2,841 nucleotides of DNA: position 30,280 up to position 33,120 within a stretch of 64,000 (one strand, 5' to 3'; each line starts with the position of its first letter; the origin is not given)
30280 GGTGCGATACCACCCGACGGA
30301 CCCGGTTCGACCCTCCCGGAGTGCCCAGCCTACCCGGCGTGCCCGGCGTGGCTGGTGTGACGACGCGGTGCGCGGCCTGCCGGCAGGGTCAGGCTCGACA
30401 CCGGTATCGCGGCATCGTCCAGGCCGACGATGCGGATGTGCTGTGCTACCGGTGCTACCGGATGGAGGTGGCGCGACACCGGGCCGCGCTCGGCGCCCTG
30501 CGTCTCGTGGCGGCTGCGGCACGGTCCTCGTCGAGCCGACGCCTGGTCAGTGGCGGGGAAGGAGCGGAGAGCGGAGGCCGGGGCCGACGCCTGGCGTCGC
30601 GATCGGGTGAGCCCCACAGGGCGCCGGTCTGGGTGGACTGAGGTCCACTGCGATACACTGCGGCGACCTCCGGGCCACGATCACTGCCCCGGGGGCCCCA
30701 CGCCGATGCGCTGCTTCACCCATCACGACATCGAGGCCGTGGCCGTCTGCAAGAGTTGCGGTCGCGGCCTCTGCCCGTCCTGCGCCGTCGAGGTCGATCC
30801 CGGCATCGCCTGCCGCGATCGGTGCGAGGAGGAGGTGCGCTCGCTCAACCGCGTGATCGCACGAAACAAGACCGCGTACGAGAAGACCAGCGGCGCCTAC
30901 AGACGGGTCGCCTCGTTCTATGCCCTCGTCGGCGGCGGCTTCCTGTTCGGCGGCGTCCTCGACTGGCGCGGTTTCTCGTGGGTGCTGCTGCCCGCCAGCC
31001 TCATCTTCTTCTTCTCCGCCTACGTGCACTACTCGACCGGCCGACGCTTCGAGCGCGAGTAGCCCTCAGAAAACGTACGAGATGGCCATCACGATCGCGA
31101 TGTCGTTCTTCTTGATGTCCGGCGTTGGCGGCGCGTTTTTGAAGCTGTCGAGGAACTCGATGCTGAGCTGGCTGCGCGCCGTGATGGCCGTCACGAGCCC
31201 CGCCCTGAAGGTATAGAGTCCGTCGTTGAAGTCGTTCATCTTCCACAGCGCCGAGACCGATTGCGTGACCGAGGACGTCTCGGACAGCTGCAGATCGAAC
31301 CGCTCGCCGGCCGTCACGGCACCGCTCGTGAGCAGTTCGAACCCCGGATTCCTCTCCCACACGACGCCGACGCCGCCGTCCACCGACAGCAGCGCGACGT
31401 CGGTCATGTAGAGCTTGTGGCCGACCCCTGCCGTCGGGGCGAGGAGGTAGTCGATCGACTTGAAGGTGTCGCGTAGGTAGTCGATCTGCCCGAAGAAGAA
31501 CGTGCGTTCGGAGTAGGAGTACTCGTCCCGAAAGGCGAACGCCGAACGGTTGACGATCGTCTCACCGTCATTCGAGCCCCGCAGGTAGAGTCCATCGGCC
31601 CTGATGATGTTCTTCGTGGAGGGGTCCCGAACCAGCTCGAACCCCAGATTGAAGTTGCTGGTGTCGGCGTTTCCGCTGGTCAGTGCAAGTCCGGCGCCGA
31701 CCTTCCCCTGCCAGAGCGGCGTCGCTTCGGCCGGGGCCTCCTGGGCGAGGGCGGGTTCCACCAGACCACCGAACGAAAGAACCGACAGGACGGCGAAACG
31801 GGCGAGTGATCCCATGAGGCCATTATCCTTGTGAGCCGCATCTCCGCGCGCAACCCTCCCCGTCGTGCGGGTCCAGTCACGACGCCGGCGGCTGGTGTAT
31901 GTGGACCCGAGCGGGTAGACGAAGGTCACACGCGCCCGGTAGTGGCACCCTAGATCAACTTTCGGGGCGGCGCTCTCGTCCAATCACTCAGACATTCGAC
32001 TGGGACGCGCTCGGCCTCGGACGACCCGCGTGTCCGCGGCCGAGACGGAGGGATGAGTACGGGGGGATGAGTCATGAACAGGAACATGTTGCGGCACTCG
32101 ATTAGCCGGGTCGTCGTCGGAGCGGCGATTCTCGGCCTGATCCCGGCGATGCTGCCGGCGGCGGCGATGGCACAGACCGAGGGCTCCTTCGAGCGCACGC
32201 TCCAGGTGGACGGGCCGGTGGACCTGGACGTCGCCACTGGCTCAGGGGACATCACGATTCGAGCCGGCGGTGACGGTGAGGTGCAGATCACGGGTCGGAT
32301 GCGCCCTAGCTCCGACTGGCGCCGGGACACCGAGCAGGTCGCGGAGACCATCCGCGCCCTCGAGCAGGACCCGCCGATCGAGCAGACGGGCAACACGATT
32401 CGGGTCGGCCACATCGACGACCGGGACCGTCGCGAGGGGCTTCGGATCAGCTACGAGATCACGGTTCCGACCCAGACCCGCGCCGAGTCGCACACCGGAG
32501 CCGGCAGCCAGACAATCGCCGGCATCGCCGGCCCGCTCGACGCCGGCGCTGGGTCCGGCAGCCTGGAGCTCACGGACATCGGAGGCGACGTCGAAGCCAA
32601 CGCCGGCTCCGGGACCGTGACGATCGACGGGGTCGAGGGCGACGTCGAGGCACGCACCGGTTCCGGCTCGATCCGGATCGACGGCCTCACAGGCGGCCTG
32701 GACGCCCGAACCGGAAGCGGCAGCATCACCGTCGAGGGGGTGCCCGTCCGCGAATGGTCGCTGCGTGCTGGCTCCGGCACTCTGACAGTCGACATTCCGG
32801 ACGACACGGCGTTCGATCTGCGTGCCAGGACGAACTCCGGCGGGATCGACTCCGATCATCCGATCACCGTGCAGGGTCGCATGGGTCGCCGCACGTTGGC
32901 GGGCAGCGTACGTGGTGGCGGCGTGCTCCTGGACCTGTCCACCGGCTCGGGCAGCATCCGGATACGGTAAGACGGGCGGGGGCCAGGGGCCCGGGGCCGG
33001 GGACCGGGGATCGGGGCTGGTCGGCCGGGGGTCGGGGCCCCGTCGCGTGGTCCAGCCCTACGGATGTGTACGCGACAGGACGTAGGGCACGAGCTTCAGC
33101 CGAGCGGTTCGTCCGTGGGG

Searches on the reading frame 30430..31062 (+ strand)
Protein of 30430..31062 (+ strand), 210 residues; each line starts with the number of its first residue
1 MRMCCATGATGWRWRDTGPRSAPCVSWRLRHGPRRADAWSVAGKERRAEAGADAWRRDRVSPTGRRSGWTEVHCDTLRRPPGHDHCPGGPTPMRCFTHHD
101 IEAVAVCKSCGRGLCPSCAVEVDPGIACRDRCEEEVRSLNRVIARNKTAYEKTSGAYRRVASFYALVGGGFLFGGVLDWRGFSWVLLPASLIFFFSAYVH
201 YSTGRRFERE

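Call 30: search_protein_families(library=pfam, max_evalue=0.001, proteins=[window:30430-31062:+])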
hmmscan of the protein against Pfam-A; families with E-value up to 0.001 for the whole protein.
window:30430-31062:+ (210 aa): 1 family
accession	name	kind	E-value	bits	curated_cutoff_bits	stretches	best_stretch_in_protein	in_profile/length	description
PF00643.29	zf-B_box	-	0.00058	20.4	24.1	0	92-120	3-31/42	B-box zinc finger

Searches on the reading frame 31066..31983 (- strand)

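Call 30: search_protein_families(library=pfam, max_evalue=0.001, proteins=[window:31066-31983:-])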
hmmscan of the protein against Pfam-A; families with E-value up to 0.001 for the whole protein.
window:31066-31983:- (305 aa): 1 family
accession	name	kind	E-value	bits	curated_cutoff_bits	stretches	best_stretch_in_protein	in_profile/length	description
PF04338.18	DUF481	-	7.5e-32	111.5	21.1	1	95-305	1-210/210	Protein of unknown function, DUF481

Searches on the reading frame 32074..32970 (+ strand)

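Call 30: search_protein_families(library=pfam, max_evalue=0.001, proteins=[window:32074-32970:+])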
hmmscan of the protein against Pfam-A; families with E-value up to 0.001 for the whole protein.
window:32074-32970:+ (298 aa): 1 family
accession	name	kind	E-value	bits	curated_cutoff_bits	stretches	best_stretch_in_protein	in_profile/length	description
PF13349.12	DUF4097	-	6.3e-15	55.6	22.9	1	159-298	105-247/247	Toastrack DUF4097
